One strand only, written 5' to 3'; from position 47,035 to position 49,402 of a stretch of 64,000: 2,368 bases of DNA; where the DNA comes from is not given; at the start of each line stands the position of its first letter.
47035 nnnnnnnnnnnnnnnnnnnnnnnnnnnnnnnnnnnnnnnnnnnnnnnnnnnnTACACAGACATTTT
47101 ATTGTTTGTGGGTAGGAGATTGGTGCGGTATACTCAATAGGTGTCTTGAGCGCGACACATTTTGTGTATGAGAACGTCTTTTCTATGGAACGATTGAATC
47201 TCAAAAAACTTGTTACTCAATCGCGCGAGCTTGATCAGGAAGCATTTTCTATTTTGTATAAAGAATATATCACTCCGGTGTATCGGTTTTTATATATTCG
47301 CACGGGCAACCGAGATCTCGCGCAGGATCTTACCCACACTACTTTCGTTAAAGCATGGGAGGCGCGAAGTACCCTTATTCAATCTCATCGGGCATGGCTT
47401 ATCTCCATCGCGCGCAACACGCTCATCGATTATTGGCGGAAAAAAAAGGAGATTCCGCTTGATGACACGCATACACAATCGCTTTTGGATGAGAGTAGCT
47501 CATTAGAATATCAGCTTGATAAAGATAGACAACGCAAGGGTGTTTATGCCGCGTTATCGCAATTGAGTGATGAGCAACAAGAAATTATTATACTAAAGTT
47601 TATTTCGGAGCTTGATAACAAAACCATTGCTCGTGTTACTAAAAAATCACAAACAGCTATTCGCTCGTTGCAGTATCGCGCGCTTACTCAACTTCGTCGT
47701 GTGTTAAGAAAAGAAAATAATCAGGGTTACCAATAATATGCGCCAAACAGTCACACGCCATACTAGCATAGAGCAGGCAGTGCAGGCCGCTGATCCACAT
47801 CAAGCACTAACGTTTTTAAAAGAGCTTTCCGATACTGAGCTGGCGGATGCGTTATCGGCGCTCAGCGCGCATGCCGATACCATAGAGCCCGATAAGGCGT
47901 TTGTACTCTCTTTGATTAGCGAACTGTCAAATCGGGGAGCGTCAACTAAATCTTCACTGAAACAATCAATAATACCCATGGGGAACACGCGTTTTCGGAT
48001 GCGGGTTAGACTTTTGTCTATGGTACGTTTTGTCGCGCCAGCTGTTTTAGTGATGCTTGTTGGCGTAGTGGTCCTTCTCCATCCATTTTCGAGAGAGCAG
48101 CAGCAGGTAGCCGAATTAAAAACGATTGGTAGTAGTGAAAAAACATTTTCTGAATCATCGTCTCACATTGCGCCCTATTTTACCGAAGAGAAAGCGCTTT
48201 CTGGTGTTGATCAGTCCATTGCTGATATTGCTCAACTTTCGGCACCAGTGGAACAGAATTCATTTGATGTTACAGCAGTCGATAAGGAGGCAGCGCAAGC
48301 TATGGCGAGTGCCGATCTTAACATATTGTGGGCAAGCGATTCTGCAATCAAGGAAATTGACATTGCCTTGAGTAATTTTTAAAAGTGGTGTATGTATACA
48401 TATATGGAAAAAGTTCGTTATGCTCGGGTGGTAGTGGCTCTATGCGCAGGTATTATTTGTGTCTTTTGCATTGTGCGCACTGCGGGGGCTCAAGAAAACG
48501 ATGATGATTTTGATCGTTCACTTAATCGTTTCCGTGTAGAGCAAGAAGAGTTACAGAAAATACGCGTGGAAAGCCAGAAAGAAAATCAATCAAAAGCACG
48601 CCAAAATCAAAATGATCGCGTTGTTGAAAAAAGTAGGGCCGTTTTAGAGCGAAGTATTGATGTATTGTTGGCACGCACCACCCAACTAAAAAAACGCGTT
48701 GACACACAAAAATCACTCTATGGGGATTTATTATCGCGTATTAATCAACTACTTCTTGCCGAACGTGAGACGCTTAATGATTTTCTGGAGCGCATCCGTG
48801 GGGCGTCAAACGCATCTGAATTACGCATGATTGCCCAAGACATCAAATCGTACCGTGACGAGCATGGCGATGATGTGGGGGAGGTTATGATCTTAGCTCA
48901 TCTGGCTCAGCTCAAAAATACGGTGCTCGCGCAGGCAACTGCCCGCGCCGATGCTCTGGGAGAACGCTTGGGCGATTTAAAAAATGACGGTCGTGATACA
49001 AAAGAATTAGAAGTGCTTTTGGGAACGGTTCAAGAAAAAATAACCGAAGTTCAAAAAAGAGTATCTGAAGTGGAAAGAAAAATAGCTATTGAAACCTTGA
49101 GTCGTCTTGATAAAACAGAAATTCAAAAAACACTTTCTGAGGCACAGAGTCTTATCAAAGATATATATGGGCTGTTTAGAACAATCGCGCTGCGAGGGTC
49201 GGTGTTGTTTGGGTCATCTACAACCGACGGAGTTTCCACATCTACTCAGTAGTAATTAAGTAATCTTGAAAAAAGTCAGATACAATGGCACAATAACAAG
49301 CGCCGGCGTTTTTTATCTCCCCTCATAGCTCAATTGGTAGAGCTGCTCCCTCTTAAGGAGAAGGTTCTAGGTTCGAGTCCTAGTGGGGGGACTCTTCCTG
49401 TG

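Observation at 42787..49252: Mirror-image duplicated ECF sigma / anti-sigma / secreted coiled-coil triads flanking an L,D-transpeptidase-M23 gene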

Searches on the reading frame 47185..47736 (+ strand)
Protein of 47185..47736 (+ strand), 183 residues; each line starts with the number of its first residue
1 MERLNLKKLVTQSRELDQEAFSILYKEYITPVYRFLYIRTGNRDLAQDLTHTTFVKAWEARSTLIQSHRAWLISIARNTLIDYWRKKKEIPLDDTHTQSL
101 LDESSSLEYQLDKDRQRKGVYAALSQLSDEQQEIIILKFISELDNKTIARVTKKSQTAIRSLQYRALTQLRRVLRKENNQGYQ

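Call 3: search_protein_families(library=pfam, proteins=[window:47185-47736:+], max_evalue=1)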
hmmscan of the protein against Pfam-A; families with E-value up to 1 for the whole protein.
window:47185-47736:+ (183 aa): 5 families
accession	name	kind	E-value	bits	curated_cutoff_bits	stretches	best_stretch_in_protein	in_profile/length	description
PF04542.20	Sigma70_r2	-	6e-14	52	24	1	24-88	1-69/71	Sigma-70 region 2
PF08281.18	Sigma70_r4_2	-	1.2e-08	34.9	25.7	1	120-170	4-54/54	Sigma-70, region 4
PF04545.22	Sigma70_r4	-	2.5e-07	30.5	24.1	1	123-171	1-49/50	Sigma-70, region 4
PF13009.11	Integrase_2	-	0.029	13.9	25.4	1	123-177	91-145/327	Putative integrase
PF06530.18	Phage_antitermQ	-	0.13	12.7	26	1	120-161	56-97/118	Phage antitermination protein Q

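Call 4: search_protein_families(library=ncbifam, proteins=[window:47185-47736:+], max_evalue=1)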
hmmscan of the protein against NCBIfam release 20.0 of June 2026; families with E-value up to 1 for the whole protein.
window:47185-47736:+ (183 aa): 109 families (the best 25 are shown)
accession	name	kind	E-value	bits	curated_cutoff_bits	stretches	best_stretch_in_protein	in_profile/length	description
TIGR02952.1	Sig70_famx2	equivalog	1.9e-33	115.7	206.45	1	10-174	2-170/170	ECF subfamily RNA polymerase sigma factor, BldN family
NF009166.1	PRK12513.1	equivalog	1.4e-26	93.4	206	1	8-179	11-191/193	RNA polymerase sigma factor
TIGR02950.1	SigM_subfam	subfamily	1e-24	87.2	147.95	1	24-174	5-158/159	RNA polymerase sigma factor, SigM family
NF058625.1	sigma_PG0214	equivalog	5.3e-24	84.8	130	1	17-181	2-168/170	GFO_1088 family ECF-type sigma factor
TIGR02937.1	sigma70-ECF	superfamily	2.4e-23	82.6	42.9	1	19-173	1-164/165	sigma-70 family RNA polymerase sigma factor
TIGR02985.1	Sig70_bacteroi1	subfamily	5.5e-23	82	126.4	1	19-173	1-161/162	RNA polymerase sigma-70 factor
NF007226.0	PRK09644.1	equivalog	3.6e-21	75.9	199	1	24-180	6-163/166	RNA polymerase sigma factor SigM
TIGR02954.1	Sig70_famx3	hypoth_equivalog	5.7e-20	71.7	188.5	1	6-176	3-169/170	RNA polymerase sigma-70 factor, TIGR02954 family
TIGR02983.1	SigE-fam_strep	subfamily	8.2e-20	71.3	141.55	1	17-176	4-160/162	SigE family RNA polymerase sigma factor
NF007227.0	PRK09645.1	subfamily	2.5e-19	69.9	202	1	10-176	4-172/177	sigma-70 family RNA polymerase sigma factor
NF004113.0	PRK05602.1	equivalog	3.3e-19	69.3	208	1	7-180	33-207/211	RNA polymerase sigma factor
NF007216.0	PRK09638.1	equivalog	2e-18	66.8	194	1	7-178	6-178/180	RNA polymerase sigma factor SigY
NF007220.0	PRK09639.1-5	equivalog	1.4e-17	64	260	1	19-181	3-171/181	RNA polymerase sigma factor SigX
NF009168.0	PRK12515.1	subfamily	6e-17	61.7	236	1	9-177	12-182/189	RNA polymerase sigma factor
NF007217.0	PRK09639.1-1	equivalog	3.1e-16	59.7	239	1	18-174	2-165/194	RNA polymerase sigma factor SigX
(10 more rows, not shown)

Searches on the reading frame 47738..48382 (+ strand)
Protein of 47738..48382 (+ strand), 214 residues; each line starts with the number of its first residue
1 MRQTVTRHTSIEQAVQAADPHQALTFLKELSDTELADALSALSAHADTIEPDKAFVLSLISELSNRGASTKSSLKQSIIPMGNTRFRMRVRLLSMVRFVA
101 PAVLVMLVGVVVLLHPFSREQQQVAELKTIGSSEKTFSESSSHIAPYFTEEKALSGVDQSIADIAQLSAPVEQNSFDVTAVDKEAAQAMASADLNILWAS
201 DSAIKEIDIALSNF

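Call 3: search_protein_families(library=pfam, proteins=[window:47738-48382:+], max_evalue=1)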
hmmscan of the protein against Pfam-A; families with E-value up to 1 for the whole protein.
window:47738-48382:+ (214 aa): 1 family
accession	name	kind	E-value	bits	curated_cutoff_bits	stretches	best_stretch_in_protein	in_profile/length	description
PF24871.1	Piezo_TM1-24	-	0.11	11.3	28.8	1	56-141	55-141/682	Piezo TM1-24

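Call 4: search_protein_families(library=ncbifam, proteins=[window:47738-48382:+], max_evalue=1)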
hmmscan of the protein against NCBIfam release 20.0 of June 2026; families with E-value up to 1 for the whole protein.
window:47738-48382:+ (214 aa): 0 families

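Call 62: search_solved_structures(query=A5, max_evalue=10)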
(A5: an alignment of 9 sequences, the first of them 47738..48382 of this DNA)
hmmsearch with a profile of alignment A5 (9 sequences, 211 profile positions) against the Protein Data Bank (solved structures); distinct sequences matched with E-value up to 10: 8.
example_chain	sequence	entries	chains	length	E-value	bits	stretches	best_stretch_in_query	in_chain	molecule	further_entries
3mx9_A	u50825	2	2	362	0.056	16.4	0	31-73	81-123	Protein scV3V2(G19S) | scV3V2(G19S)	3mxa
9t3l_A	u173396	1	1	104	0.23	14.5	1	119-159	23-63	Large ribosomal subunit protein uL1A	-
7r7c_a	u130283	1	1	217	0.55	13.2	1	120-159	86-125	60S ribosomal protein L1-A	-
3j6x_L1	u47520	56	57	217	0.55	13.2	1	120-159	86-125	60S ribosomal protein L1 | 60S ribosomal protein rpL1 (L1p) | UL1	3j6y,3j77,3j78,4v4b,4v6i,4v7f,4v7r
2noq_G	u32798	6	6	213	0.66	12.9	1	120-159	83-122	60S ribosomal protein L1 | Ribosomal protein L10a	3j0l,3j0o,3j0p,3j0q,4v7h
2cpm_A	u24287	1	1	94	0.69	12.9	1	27-64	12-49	Sperm-associated antigen 7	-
3c7k_B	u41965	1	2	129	1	12.3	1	121-177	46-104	Regulator of G-protein signaling 16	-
3c7l_A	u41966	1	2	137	1.2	12.1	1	121-177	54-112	Regulator of G-protein signaling 16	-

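Call 65: search_protein_families(library=pfam, alignment_id=A5, max_evalue=1)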
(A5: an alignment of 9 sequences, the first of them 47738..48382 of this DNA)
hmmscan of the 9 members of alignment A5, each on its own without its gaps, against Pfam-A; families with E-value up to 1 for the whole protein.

A. member 1, window:47738-48382:+ (214 aa): 1 family
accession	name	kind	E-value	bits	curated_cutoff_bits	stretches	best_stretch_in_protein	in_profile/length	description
PF24871.1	Piezo_TM1-24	-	0.11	11.3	28.8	1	56-141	55-141/682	Piezo TM1-24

B. families by the number of members that match (of 9 scanned): 11 families
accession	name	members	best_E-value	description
PF23808.1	DUF7181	1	0.0043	Domain of unknown function (DUF7181)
PF04100.18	Vps53_N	1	0.016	Vps53, N-terminal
PF00687.26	Ribosomal_L1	1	0.048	Ribosomal protein L1p/L10e family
PF12739.12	TRAPPC-Trs85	1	0.099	ER-Golgi trafficking TRAPP I complex 85 kDa subunit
PF24871.1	Piezo_TM1-24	1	0.11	Piezo TM1-24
PF00813.25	FliP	1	0.13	FliP family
PF11588.13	DUF3243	1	0.18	Protein of unknown function (DUF3243)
PF00558.24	Vpu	1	0.18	Vpu protein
PF11173.13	DUF2960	1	0.23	Protein of unknown function (DUF2960)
PF15012.11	DUF4519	1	0.25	Domain of unknown function (DUF4519)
PF10169.15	LLPH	1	0.6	LLP homolog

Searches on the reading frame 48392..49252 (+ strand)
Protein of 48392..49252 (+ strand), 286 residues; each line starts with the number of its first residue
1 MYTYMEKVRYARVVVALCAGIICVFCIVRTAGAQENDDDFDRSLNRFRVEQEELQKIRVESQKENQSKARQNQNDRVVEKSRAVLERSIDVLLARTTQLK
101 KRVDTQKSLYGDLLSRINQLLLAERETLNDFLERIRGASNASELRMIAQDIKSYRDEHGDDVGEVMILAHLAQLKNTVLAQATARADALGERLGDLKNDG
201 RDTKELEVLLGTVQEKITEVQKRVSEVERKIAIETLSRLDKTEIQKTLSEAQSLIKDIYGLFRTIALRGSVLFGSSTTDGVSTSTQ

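Call 3: search_protein_families(library=pfam, proteins=[window:48392-49252:+], max_evalue=1)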
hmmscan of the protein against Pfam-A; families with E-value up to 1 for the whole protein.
window:48392-49252:+ (286 aa): 3 families
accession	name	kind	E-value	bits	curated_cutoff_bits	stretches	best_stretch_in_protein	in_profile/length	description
PF15188.11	CCDC-167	-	0.057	14.1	27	1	212-256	8-52/84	Coiled-coil domain-containing protein 167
PF17107.11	SesA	-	0.081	13.5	26.3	1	201-267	19-85/122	N-terminal domain on NACHT_NTPase and P-loop NTPases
PF06009.19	Laminin_II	-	0.94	9.9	33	1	50-127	29-105/138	Laminin Domain II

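Call 4: search_protein_families(library=ncbifam, proteins=[window:48392-49252:+], max_evalue=1)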
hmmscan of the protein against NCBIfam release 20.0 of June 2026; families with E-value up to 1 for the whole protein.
window:48392-49252:+ (286 aa): 2 families
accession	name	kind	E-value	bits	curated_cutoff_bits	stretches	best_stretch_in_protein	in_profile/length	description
NF045780.1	TrlF_fam_ATP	equivalog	0.012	14.3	350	1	29-256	422-651/944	TrlF family AAA-like ATPase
NF052682.1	morpho_FcmC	equivalog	0.019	15.3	90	1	208-247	60-99/159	filament morphology membrane protein FcmC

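Call 16: find_homologous_proteins(query=window:48392-49252:+)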
Query window:48392-49252:+ (286 aa): 1 proteins with E <= 0.001 among 4486 candidates.
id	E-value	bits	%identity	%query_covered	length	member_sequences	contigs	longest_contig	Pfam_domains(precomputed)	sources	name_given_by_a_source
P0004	5.0e-171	585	99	100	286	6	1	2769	-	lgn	-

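Call 79: predict_structure(alignment_id=A8)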
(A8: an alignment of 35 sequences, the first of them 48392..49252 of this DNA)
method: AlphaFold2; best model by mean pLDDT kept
length: 286 residues; sequences in the alignment: 35
mean_pLDDT: 79.0   pTM: 0.65
mean pLDDT of the five models: 79.0, 78.6, 77.0, 75.5, 71.9
residues with pLDDT >= 90: 88; 70-90: 129; 50-70: 42; < 50: 27
segments of 3 or more residues with pLDDT < 50: 23-36, 276-286
pLDDT, mean of each block of 10 residues (from residue 1): 55 59 46 56 85 83 68 83 90 87 71 79 92 94 91 83 76 83 94 93 95 97 89 70 86 92 90 54 30
secondary structure, 60 per line:
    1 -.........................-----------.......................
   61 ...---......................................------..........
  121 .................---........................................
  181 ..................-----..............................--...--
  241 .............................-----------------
elements in order: H2-26 H38-63 H67-104 H111-137 H141-198 H204-233 H241-269

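Call 98: fold_search(model_id=the predicted structure, library=pdb)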
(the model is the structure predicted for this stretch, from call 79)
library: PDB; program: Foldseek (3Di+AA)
matches with E <= 10: 160; with E <= 0.001: 0
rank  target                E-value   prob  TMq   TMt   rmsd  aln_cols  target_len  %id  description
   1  7uni_A                5.8e-02  0.75  0.24  0.27  18.2       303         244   12  De novo designed chlorophyll dimer protein with Zn pheophorbide a methyl ester, SP2-ZnPPaM (released 2023-04-19)
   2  7unh_B                7.0e-02  0.66  0.24  0.26  18.8       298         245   12  De novo designed chlorophyll dimer protein in apo state, SP2 (released 2023-04-19)
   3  7uni_C                1.0e-01  0.69  0.25  0.27  18.5       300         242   12  De novo designed chlorophyll dimer protein with Zn pheophorbide a methyl ester, SP2-ZnPPaM (released 2023-04-19)
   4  7unh_A                1.0e-01  0.51  0.21  0.24  19.1       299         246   12  De novo designed chlorophyll dimer protein in apo state, SP2 (released 2023-04-19)
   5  7uni_D                1.5e-01  0.44  0.18  0.20  13.0       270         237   14  De novo designed chlorophyll dimer protein with Zn pheophorbide a methyl ester, SP2-ZnPPaM (released 2023-04-19)
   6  7uni_B                1.8e-01  0.54  0.23  0.25  18.6       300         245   12  De novo designed chlorophyll dimer protein with Zn pheophorbide a methyl ester, SP2-ZnPPaM (released 2023-04-19)
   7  6iql_B                6.5e-01  0.20  0.22  0.19  18.6       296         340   12  Crystal structure of dopamine receptor D4 bound to the subtype-selective ligand, L745870 (released 2019-12-04)
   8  5h5m_B                6.8e-01  0.28  0.25  0.21  18.4       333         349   11  Crystal structure of HMP-1 M domain (released 2017-03-29)
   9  8tlp_A                7.4e-01  0.33  0.22  0.26  12.9       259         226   13  Computationally designed tunable C2 symmetric tandem repeat homodimer, D_3_633_8x without peptide (released 2024-12-11)
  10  3qf4_A                7.8e-01  0.11  0.18  0.10  21.6       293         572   15  Crystal structure of a heterodimeric ABC transporter in its inward-facing conformation (released 2012-03-28)
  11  7y12_R                9.0e-01  0.20  0.23  0.25  17.6       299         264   12  Cryo-EM structure of MrgD-Gi complex with beta-alanine (released 2022-07-20)
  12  5och_F                9.0e-01  0.06  0.13  0.08  20.9       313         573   12  The crystal structure of human ABCB8 in an outward-facing state (released 2018-07-25)
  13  8tm9_B                9.8e-01  0.25  0.20  0.24  13.9       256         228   12  Computationally designed tunable C2 symmetric tandem repeat homodimer, D_3_633_8x bound to peptide (released 2024-12-11)
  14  5och_B                9.8e-01  0.08  0.15  0.09  20.4       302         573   13  The crystal structure of human ABCB8 in an outward-facing state (released 2018-07-25)
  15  8dy9_F                1.1e+00  0.08  0.14  0.14  27.2       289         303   12  Streptomyces venezuelae RNAP unconstrained open promoter complex with WhiA and WhiB transcription factors (released 2023-03-01)
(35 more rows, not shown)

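Call 101: search_protein_families(library=pfam, alignment_id=A7, max_evalue=10)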
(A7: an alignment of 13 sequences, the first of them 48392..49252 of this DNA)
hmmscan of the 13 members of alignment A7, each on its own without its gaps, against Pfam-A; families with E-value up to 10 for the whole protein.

A. member 1, window:48392-49252:+ (286 aa): 6 families
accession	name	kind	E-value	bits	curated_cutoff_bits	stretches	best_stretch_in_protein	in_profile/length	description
PF15188.11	CCDC-167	-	0.057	14.1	27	1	212-256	8-52/84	Coiled-coil domain-containing protein 167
PF17107.11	SesA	-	0.081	13.5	26.3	1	201-267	19-85/122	N-terminal domain on NACHT_NTPase and P-loop NTPases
PF06009.19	Laminin_II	-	0.94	9.9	33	1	50-127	29-105/138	Laminin Domain II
PF03233.18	Cauli_AT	-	1.7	9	24.8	1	201-260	105-163/163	Aphid transmission protein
PF04513.17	Baculo_PEP_C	-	1.8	9.1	38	1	167-232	21-80/140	Baculovirus polyhedron envelope protein, PEP, C terminus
PF05531.17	NPV_P10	-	5.7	7.9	29.8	1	185-228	19-62/75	Nucleopolyhedrovirus P10 protein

B. families by the number of members that match (of 13 scanned): 122 families (the first 25 are shown)
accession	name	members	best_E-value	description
PF05531.17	NPV_P10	6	0.18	Nucleopolyhedrovirus P10 protein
PF10805.13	DUF2730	3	0.047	Protein of unknown function (DUF2730)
PF17107.11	SesA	3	0.081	N-terminal domain on NACHT_NTPase and P-loop NTPases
PF07889.17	DUF1664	3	0.25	Protein of unknown function (DUF1664)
PF24430.1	DUF7553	3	0.27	Family of unknown function (DUF7553)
PF09969.14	DUF2203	3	0.61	Uncharacterized conserved protein (DUF2203)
PF04048.20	Sec8_N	3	0.74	Exocyst complex component Sec8 N-terminal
PF10046.14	BLOC1_2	3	0.81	Biogenesis of lysosome-related organelles complex-1 subunit 2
PF06009.19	Laminin_II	3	0.94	Laminin Domain II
PF06160.17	EzrA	2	0.00054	Septation ring formation regulator, EzrA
PF12795.12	MscS_porin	2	0.0046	Mechanosensitive ion channel porin domain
PF20283.3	CTD7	2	0.014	C-terminal domain 7 of the ABC-three component (ABC-3C) systems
PF20667.3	Sec10_N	2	0.024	Exocyst complex component Sec10, N-terminal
PF21109.2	Stonustoxin_helical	2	0.052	Stonustoxin helical domain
PF02601.20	Exonuc_VII_L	2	0.19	Exonuclease VII, large subunit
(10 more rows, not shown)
